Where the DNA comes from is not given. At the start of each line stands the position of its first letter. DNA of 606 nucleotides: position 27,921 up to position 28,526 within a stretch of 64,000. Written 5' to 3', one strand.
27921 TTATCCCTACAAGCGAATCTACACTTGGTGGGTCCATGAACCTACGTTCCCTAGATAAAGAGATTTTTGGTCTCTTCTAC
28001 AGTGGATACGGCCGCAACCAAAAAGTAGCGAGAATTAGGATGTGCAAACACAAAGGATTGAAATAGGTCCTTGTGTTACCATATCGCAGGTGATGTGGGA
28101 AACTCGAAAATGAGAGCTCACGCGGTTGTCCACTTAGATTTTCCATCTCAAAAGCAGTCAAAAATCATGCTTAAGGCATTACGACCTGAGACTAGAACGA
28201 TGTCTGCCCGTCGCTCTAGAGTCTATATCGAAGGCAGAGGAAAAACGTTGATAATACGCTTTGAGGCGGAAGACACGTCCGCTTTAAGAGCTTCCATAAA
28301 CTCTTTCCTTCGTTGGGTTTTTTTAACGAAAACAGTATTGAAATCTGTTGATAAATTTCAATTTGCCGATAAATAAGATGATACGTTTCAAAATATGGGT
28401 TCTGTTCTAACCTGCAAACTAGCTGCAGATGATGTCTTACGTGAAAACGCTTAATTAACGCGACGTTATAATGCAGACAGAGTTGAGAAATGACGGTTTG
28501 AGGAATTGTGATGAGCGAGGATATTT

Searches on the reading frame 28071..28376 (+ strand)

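Call 60: search_protein_families(library=pfam, proteins=[window:28071-28376:+], max_evalue=0.001)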
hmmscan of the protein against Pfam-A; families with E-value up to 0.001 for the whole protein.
window:28071-28376:+ (101 aa): 1 family
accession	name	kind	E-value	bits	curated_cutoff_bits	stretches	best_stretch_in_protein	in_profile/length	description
PF09341.15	Pcc1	-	2.2e-16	60.4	20.9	1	19-85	3-69/75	Transcription factor Pcc1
